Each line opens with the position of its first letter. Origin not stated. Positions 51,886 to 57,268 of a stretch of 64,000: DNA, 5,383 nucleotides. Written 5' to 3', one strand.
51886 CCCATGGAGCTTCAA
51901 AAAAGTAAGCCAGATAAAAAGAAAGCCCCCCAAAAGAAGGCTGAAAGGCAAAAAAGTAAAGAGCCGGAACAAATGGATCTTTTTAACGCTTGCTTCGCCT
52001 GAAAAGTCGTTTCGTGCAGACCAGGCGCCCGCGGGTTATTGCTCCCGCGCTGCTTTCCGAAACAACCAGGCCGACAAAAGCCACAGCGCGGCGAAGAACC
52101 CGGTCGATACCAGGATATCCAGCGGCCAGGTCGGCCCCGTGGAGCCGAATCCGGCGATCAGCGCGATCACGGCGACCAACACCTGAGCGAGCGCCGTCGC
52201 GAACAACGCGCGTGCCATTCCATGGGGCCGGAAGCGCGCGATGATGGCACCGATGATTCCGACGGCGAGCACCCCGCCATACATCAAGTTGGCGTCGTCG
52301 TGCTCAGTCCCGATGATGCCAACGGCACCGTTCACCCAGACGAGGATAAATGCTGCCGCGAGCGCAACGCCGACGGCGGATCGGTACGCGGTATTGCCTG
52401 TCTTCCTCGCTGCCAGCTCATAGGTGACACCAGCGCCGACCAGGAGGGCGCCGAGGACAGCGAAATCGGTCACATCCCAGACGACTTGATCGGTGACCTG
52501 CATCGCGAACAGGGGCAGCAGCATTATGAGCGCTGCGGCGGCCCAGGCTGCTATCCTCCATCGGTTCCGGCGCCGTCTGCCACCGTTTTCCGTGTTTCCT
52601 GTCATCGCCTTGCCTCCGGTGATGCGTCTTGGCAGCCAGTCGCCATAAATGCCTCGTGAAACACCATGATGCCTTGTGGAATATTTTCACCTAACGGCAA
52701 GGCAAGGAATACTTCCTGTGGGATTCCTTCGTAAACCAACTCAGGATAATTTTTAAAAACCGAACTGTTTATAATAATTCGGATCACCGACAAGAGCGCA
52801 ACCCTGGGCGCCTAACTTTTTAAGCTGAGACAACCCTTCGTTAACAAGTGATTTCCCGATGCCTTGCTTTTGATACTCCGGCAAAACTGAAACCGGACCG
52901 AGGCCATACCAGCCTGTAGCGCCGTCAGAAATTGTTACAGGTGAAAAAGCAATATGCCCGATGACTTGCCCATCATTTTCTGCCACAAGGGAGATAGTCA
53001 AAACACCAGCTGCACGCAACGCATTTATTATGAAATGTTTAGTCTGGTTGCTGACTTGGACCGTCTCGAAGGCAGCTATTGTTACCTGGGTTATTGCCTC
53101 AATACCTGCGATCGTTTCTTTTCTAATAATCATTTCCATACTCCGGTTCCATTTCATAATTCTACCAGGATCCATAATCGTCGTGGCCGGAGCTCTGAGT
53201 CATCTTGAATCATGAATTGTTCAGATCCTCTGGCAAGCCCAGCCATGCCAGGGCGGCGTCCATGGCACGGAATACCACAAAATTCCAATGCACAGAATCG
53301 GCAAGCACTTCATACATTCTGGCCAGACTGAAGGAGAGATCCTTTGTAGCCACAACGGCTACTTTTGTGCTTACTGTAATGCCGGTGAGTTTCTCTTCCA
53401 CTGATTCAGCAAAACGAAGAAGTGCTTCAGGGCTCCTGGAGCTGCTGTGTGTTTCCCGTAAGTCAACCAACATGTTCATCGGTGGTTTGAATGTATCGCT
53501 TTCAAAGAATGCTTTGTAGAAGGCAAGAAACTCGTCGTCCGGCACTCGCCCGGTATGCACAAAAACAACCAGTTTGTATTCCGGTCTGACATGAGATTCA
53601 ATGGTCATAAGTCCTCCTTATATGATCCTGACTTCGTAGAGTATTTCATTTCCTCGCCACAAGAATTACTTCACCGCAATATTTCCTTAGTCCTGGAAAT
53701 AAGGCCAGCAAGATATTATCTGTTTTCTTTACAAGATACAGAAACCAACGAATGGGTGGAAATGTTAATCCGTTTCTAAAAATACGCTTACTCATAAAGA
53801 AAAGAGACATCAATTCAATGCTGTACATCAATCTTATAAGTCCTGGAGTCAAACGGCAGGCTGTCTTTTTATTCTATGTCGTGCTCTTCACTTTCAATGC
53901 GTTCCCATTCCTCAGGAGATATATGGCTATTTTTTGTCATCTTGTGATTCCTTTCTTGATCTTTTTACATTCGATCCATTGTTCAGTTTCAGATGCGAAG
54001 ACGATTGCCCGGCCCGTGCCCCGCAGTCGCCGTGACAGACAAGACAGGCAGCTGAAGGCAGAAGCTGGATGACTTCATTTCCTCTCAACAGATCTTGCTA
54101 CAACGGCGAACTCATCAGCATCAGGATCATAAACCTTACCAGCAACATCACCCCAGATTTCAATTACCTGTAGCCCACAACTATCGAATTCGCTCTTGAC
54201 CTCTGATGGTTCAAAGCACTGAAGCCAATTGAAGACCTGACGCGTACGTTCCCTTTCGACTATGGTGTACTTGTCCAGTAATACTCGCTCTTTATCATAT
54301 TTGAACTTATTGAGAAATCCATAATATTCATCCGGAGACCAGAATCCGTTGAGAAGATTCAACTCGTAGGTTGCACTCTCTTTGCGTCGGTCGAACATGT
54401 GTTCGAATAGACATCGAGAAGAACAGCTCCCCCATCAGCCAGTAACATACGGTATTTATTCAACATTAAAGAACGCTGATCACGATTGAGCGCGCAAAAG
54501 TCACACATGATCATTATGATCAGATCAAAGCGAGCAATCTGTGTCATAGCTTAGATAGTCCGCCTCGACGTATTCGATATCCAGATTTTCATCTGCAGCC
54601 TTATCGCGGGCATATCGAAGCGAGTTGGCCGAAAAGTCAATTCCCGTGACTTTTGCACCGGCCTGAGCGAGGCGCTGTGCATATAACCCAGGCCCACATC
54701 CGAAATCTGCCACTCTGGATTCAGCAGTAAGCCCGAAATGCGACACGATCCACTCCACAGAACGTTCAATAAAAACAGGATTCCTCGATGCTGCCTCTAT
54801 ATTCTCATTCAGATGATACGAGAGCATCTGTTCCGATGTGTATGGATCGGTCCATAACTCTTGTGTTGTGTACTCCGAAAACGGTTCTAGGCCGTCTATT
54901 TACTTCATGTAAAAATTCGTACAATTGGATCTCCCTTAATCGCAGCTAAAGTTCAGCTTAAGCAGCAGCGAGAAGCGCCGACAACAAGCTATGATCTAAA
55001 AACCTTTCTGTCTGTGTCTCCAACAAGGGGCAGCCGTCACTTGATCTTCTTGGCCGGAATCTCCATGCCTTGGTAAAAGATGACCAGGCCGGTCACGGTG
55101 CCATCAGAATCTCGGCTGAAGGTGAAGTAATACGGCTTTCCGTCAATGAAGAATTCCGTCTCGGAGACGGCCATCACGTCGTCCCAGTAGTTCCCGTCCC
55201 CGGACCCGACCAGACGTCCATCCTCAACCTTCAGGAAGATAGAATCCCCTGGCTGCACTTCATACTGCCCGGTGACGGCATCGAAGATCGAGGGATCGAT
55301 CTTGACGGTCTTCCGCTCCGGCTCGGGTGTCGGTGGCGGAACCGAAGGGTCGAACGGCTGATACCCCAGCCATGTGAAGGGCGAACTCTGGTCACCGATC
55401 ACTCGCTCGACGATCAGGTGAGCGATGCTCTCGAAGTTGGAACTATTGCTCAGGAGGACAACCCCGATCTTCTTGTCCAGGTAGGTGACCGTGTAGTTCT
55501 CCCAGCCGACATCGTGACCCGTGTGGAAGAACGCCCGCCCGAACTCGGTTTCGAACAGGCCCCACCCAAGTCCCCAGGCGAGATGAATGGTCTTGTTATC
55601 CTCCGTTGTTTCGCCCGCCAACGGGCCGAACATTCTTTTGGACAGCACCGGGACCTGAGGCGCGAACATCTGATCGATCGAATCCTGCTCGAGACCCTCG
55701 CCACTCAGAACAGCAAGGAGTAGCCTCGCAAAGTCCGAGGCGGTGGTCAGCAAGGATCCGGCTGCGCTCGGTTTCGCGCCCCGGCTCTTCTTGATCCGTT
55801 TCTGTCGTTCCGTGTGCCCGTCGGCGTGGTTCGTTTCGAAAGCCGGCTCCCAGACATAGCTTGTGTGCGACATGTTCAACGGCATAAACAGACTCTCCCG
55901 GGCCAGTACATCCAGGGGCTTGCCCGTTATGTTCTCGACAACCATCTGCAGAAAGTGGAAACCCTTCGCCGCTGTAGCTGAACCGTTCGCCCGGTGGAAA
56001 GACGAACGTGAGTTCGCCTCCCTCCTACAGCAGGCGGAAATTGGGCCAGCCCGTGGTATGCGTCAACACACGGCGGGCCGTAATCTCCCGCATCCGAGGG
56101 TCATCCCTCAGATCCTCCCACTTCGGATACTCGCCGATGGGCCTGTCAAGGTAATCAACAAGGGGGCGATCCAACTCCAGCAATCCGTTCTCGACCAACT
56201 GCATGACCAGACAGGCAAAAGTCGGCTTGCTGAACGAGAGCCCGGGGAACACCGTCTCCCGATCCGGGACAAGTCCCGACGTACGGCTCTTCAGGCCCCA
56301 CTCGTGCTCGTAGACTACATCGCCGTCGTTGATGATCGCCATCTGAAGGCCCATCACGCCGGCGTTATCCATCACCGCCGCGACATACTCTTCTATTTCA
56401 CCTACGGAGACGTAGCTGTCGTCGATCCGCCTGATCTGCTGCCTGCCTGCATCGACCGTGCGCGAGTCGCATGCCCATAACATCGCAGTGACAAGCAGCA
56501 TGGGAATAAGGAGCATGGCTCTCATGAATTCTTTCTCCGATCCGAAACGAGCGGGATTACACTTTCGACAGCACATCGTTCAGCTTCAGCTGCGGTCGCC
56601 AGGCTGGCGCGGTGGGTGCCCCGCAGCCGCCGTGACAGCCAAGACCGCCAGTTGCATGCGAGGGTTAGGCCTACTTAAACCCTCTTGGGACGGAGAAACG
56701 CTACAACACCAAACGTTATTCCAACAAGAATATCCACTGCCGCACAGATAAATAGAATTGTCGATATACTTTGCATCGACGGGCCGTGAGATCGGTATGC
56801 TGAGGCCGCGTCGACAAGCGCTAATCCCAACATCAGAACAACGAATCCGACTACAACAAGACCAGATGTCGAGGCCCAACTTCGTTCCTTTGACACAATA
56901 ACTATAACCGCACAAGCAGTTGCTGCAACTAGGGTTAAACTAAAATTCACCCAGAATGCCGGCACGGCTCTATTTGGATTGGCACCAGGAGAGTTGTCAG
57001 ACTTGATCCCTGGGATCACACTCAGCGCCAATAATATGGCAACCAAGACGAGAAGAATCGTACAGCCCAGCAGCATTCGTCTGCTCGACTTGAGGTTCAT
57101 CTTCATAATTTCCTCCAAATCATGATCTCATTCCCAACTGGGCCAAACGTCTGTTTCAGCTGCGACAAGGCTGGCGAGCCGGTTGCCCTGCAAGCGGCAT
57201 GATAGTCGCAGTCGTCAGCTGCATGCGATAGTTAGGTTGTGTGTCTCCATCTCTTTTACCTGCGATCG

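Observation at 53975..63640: Integron with an IntI1-like integrase, attI and about 10 attC-delimited cassettes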

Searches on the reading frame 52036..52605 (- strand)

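Call 25: search_protein_families(library=pfam, proteins=[window:52036-52605:-], max_evalue=0.01)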
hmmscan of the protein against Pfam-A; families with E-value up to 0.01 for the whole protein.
window:52036-52605:- (189 aa): 1 family
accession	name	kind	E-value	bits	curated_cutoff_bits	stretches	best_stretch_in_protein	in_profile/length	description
PF25592.1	DUF7937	-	0.0064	15.8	31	0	6-185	132-336/402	Domain of unknown function (DUF7937)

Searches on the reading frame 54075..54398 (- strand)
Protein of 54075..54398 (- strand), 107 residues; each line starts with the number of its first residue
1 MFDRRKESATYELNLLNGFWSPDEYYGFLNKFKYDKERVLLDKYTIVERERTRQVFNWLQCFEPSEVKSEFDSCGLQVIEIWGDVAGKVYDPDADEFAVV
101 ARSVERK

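Call 25: search_protein_families(library=pfam, proteins=[window:54075-54398:-], max_evalue=0.01)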
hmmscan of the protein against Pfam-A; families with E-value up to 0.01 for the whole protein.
window:54075-54398:- (107 aa): 0 families

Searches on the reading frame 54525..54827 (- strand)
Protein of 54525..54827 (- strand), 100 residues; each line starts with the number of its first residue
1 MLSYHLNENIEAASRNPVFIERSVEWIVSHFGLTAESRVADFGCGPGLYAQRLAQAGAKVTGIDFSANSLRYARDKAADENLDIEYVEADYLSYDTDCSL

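Call 25: search_protein_families(library=pfam, proteins=[window:54525-54827:-], max_evalue=0.01)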
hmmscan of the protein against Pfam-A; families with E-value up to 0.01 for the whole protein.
window:54525-54827:- (100 aa): 10 families
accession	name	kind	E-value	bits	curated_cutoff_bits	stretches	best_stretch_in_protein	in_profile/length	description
PF13649.12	Methyltransf_25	-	8.9e-14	52.4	27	1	39-95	1-59/97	Methyltransferase domain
PF08241.18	Methyltransf_11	-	5.5e-11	43.4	21.2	1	41-92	2-52/95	Methyltransferase domain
PF13847.12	Methyltransf_31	-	7.3e-09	35.9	27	1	35-83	3-54/145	Methyltransferase domain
PF05175.20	MTS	-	9.1e-08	32.4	23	1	26-93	22-92/170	Methyltransferase small domain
PF08242.18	Methyltransf_12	-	2.9e-07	31.6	30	1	41-88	2-52/98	Methyltransferase domain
PF13489.12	Methyltransf_23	-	6.4e-06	26.4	27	1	34-73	21-60/164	Methyltransferase domain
PF02353.26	CMAS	-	7.1e-05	22.7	27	1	24-83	51-111/273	Mycolic acid cyclopropane synthetase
PF01728.25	FtsJ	-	7.5e-05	23.2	24.1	1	25-86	10-77/181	FtsJ-like methyltransferase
PF03848.20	TehB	-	0.00083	19.3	20.4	1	36-85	31-81/193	Tellurite resistance protein TehB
PF01209.24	Ubie_methyltran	-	0.0051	16.6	20.1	1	35-90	47-106/233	ubiE/COQ5 methyltransferase family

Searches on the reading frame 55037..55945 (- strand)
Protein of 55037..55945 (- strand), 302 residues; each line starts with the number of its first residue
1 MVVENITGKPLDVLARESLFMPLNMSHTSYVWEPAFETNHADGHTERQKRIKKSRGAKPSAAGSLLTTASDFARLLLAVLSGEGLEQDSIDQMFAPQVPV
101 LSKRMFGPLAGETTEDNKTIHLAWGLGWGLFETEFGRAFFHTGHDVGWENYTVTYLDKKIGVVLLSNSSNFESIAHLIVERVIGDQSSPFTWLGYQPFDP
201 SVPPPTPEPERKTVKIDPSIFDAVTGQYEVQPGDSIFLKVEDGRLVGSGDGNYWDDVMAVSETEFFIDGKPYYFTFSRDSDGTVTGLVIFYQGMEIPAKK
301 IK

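Call 24: search_protein_families(library=pfam, proteins=[window:55037-55945:-], max_evalue=0.01)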
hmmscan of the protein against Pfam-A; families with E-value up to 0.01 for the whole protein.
window:55037-55945:- (302 aa): 2 families
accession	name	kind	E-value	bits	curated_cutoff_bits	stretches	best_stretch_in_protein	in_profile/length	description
PF00144.29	Beta-lactamase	-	2.1e-21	76.9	27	1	1-171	154-313/329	Beta-lactamase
PF11954.13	DUF3471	-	2e-06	28.6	29.3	1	211-290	2-89/103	Domain of unknown function (DUF3471)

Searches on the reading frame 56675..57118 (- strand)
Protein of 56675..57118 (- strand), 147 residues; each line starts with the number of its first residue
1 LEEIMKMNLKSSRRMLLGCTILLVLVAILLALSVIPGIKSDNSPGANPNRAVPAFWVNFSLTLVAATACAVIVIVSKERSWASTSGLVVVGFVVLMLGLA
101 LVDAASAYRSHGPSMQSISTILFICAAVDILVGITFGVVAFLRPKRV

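Call 24: search_protein_families(library=pfam, proteins=[window:56675-57118:-], max_evalue=0.01)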
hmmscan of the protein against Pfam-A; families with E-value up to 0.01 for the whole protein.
window:56675-57118:- (147 aa): 1 family
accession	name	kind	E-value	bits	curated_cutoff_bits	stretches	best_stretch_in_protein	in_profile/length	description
PF19814.4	DUF6297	-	0.0037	16.5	29.8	1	13-146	47-177/375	Family of unknown function (DUF6297)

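Call 72: search_protein_families(library=ncbifam, proteins=[window:56675-57118:-], max_evalue=0.001)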
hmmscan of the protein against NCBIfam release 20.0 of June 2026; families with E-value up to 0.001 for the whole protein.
window:56675-57118:- (147 aa): 0 families
